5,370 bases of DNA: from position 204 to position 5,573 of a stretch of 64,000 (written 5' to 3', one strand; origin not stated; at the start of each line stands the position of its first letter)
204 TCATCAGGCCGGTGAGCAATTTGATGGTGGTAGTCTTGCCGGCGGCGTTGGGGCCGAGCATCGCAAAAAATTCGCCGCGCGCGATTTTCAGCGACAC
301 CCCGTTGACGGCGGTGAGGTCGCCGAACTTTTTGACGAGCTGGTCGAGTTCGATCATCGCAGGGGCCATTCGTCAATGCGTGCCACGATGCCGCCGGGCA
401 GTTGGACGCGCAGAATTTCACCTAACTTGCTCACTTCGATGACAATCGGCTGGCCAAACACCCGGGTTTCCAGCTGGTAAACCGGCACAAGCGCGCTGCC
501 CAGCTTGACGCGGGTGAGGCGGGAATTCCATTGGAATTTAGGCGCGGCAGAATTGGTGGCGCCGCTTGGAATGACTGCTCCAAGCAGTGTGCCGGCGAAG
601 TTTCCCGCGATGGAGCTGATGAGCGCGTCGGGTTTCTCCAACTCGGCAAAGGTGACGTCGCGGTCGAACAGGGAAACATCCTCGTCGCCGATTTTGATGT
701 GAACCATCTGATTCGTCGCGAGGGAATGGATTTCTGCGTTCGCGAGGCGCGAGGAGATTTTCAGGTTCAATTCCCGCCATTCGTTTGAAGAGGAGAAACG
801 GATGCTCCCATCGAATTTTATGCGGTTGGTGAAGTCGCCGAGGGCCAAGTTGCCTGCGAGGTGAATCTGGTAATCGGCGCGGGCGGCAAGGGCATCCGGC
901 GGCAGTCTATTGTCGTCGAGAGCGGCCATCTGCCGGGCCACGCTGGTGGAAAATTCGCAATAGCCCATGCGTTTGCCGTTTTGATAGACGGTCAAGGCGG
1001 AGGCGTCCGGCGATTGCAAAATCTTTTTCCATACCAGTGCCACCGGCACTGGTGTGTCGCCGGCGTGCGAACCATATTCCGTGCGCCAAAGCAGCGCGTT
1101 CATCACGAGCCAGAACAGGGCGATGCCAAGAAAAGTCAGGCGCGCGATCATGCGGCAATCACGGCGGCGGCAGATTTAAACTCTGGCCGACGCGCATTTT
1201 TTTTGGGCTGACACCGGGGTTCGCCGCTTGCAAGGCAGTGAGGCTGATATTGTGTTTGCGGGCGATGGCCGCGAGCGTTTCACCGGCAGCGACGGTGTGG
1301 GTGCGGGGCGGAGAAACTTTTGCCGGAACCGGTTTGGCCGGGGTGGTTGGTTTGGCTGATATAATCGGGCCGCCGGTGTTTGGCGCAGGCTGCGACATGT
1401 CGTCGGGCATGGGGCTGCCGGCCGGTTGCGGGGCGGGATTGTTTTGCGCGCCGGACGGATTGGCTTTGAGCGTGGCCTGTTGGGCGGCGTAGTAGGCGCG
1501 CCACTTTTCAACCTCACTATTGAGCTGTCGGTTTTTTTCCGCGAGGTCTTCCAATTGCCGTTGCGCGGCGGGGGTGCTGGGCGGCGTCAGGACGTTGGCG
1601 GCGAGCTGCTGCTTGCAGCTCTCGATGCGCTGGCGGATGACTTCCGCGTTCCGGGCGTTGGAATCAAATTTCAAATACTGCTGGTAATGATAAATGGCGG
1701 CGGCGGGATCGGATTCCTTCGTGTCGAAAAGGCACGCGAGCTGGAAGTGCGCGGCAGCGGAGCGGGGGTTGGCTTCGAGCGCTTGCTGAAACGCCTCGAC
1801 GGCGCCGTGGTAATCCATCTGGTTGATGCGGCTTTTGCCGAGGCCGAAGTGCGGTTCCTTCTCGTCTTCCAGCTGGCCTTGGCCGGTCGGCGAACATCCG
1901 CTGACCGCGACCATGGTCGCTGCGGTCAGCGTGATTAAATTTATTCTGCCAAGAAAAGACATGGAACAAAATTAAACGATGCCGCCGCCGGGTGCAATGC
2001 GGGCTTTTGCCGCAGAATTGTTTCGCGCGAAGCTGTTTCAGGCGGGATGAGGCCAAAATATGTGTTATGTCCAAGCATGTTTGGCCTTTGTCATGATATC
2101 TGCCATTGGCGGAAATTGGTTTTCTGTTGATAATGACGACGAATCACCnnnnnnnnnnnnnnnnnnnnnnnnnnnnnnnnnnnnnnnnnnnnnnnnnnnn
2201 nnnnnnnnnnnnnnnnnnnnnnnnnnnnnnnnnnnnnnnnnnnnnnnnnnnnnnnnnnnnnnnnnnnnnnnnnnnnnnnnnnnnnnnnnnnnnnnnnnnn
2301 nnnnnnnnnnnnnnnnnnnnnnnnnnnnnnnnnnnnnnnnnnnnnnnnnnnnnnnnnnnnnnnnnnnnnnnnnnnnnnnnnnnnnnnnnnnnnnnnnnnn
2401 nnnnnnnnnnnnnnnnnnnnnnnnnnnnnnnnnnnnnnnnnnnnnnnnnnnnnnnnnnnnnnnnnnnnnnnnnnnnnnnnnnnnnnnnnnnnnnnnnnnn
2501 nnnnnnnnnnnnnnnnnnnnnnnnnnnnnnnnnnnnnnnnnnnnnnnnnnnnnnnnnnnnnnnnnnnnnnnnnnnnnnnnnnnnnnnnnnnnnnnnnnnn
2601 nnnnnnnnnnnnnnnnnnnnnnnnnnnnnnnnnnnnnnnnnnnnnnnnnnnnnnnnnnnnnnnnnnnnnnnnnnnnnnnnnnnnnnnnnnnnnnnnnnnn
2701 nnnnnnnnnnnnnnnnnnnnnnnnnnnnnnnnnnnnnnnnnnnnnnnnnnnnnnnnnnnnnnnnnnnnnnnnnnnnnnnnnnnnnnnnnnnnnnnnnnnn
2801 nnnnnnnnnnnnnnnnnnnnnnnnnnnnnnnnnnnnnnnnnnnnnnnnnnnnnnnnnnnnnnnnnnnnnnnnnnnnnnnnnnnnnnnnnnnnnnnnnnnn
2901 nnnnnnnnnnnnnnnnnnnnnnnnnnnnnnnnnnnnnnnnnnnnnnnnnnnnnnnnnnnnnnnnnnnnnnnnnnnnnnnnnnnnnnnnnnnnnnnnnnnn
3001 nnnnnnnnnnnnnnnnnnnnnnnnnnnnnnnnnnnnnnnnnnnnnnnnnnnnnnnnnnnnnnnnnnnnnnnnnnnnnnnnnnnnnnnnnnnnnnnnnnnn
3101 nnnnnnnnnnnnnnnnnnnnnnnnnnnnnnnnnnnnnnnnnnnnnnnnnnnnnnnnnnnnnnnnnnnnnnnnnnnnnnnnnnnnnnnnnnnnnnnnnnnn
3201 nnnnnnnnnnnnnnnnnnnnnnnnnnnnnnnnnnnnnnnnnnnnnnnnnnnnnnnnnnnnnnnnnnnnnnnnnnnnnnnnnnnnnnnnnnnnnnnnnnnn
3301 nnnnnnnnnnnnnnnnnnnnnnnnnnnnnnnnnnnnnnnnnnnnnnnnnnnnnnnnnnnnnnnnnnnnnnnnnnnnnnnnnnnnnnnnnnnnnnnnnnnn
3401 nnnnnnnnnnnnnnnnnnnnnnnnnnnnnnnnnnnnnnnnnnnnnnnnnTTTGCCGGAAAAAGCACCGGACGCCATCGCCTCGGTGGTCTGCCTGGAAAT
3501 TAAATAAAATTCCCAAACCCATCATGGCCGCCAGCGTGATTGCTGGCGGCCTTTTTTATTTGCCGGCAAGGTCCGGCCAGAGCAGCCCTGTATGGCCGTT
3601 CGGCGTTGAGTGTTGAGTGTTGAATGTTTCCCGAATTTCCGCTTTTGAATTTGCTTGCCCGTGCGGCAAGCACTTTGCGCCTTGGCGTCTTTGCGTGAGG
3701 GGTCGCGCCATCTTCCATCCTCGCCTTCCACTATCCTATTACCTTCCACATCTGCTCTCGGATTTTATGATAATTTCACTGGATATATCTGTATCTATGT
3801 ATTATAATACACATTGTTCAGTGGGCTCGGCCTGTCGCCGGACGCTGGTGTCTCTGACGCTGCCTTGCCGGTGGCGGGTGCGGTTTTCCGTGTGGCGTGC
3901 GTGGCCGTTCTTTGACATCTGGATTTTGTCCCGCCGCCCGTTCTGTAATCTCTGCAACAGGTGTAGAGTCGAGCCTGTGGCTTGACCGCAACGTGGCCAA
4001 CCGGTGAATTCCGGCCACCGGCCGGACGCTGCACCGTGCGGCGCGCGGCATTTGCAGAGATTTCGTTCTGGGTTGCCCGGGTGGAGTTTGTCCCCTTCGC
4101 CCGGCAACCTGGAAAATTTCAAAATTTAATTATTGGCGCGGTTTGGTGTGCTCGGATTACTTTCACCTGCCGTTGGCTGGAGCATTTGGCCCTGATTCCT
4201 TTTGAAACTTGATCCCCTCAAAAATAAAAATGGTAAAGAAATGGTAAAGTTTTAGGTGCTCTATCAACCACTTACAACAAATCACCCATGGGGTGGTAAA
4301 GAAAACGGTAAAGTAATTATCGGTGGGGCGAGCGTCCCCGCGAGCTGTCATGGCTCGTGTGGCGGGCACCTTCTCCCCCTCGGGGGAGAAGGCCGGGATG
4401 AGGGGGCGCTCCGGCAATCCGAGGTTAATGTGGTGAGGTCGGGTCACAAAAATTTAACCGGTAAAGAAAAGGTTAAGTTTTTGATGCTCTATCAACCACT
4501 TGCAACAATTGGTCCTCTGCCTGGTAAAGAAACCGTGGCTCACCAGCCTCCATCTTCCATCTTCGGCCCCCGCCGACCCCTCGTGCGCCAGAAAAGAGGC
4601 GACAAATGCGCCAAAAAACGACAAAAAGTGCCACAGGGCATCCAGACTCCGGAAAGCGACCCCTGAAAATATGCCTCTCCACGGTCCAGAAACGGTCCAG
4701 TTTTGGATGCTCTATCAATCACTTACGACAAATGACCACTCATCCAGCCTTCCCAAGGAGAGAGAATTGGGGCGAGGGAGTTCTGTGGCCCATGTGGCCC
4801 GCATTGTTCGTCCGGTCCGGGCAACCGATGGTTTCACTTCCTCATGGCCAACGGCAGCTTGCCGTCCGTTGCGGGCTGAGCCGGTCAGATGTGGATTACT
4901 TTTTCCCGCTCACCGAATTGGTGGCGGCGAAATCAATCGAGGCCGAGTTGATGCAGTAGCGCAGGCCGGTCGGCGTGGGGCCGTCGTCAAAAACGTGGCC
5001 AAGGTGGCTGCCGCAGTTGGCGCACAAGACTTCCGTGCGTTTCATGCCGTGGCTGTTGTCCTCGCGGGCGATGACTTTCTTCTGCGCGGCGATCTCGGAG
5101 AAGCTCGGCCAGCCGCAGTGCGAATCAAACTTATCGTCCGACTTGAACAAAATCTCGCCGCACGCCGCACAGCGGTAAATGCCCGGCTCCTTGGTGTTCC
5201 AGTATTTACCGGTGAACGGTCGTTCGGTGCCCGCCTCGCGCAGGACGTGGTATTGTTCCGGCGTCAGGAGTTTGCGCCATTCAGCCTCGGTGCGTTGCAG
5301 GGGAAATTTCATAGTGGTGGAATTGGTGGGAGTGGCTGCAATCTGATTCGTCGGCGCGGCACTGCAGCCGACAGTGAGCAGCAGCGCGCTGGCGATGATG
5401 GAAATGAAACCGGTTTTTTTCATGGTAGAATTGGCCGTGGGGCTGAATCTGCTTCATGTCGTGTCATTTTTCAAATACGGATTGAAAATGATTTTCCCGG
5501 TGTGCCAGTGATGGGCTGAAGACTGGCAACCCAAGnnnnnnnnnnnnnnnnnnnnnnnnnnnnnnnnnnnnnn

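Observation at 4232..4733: Three copies of a 7-4-7 direct repeat plus 26-nt conserved core module; half-sites co-vary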

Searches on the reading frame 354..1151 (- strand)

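Call 10: search_protein_families(library=pfam, proteins=[window:354-1151:-], max_evalue=0.01)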
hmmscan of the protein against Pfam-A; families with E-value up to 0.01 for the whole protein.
window:354-1151:- (265 aa): 1 family
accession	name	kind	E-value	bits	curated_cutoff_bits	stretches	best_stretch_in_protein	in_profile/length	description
PF22868.1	YmiA-like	-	0.0066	16.7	27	0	6-23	26-43/46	Protein YmiA-like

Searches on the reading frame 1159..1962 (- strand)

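Call 10: search_protein_families(library=pfam, proteins=[window:1159-1962:-], max_evalue=0.01)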
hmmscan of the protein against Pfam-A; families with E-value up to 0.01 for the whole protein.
window:1159-1962:- (267 aa): 10 families
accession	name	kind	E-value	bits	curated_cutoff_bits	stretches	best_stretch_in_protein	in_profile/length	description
PF01476.26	LysM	-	2.4e-10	40.6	20.9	1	222-265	1-43/43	LysM domain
PF13432.12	TPR_16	-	3e-07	31.2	32.7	1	40-102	2-63/65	Tetratricopeptide repeat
PF00515.34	TPR_1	-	5.8e-06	26.4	27.8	1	38-67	4-33/34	Tetratricopeptide repeat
PF07719.23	TPR_2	-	3.4e-05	24.1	27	1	38-67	4-33/34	Tetratricopeptide repeat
PF13414.12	TPR_11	-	7.5e-05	22.8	26.8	1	50-76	9-35/42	TPR repeat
PF13431.12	TPR_17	-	0.00081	19.9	24.4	1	57-80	1-24/34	Tetratricopeptide repeat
PF13174.12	TPR_6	-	0.0015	19.5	26.3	0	39-68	4-33/33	Tetratricopeptide repeat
PF13428.12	TPR_14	-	0.0038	18.2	23.5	1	41-76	7-42/44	Tetratricopeptide repeat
PF14559.12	TPR_19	-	0.0055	17.5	25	1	50-90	6-47/68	Tetratricopeptide repeat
PF16591.11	HBM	-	0.0084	16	29.8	0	95-164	33-100/254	Helical bimodular sensor domain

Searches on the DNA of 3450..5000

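Call 12: search_rna_families(source=window, start=3450, end=5000, threshold=evalue, max_evalue=10, show_alignments=2)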
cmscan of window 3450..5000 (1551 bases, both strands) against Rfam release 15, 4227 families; matches with E-value up to 10: 8.
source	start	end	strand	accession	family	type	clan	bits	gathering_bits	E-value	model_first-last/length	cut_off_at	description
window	3473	3559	+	RF00378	Qrr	Gene; sRNA;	-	19.5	50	1.4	1-108/108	no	Qrr RNA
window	4009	4049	-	RF03006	M23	Gene; sRNA;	-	18.1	41.2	2.4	7-46/53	no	M23 RNA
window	4068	4112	+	RF03380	mir-9441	Gene; miRNA;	-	17.9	91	2.4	7-62/68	no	mir-9441 microRNA precursor family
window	3521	3563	+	RF00489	ctRNA_p42d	Gene; antisense;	-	17.1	50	2.2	1-46/46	no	ctRNA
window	3526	3646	-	RF00625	P11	Gene;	-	16.9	70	0.59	1-139/139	no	Pseudomonas sRNA P11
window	3473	3561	+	RF02353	BjrC68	Gene; sRNA;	-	16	39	0.47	1-82/82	no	Bradyrhizobiaceae sRNA BjrC68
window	3505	3557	+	RF01388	isrD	Gene; sRNA;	-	16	37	4.9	1-51/51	no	isrD Hfq binding RNA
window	3482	3566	+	RF00519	suhB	Gene; sRNA;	CL00108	15.4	41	4.5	1-77/77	no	Makes More Granules Regulator RNA (mmgR)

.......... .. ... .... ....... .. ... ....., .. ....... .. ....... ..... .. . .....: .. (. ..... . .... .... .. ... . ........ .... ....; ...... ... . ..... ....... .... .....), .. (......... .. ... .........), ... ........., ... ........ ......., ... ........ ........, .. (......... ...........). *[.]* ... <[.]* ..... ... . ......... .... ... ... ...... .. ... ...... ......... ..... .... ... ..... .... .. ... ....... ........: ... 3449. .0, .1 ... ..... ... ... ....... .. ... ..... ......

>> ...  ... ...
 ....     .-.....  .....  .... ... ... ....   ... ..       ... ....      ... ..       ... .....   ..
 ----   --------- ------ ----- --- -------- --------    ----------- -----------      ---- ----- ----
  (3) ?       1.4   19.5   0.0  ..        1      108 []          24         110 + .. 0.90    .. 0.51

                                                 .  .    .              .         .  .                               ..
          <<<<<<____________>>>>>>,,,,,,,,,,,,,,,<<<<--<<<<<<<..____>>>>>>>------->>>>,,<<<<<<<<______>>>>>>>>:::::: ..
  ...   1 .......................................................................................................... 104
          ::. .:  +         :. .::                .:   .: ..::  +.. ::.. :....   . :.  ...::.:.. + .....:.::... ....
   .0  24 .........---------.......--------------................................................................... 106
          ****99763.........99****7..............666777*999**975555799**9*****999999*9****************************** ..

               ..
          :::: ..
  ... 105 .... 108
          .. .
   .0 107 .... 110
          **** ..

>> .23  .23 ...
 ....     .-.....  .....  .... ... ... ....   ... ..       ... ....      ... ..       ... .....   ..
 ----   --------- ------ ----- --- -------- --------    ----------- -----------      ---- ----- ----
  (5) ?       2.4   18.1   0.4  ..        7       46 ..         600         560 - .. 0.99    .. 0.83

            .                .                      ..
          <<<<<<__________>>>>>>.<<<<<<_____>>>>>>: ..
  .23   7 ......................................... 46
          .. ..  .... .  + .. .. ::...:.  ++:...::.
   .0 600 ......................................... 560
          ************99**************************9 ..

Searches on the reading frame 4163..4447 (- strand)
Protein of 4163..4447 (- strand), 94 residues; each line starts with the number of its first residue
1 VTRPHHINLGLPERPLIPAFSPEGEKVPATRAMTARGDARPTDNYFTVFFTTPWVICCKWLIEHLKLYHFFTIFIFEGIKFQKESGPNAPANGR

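Call 10: search_protein_families(library=pfam, proteins=[window:4163-4447:-], max_evalue=0.01)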
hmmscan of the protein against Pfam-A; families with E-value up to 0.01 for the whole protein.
window:4163-4447:- (94 aa): 0 families

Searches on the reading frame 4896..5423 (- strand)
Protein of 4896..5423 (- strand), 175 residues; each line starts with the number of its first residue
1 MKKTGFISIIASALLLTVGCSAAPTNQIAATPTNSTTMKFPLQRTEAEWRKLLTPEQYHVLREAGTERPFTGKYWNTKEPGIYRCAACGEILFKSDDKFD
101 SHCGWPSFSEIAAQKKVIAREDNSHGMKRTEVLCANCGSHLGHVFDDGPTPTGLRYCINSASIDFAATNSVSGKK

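Call 10: search_protein_families(library=pfam, proteins=[window:4896-5423:-], max_evalue=0.01)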
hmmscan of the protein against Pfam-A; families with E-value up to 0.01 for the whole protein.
window:4896-5423:- (175 aa): 5 families
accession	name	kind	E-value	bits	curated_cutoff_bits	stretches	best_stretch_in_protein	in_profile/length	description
PF01641.26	SelR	-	3e-54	182.4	24.9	1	53-166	1-115/116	SelR domain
PF24046.1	At4g08330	-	3.6e-05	24.2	27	1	127-153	74-100/129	At4g08330 beta-tent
PF03226.21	Yippee-Mis18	-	0.0012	19.4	26.6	1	84-169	4-94/108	Yippee zinc-binding/DNA-binding /Mis18, centromere assembly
PF13248.11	Zn_ribbon_3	-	0.0012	18.7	27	0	83-104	3-23/26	zinc-ribbon domain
PF10058.14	Zn_ribbon_10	-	0.0026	17.9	24.2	0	117-145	8-36/54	ER junction formation factor lunapark, zinc ribbon finger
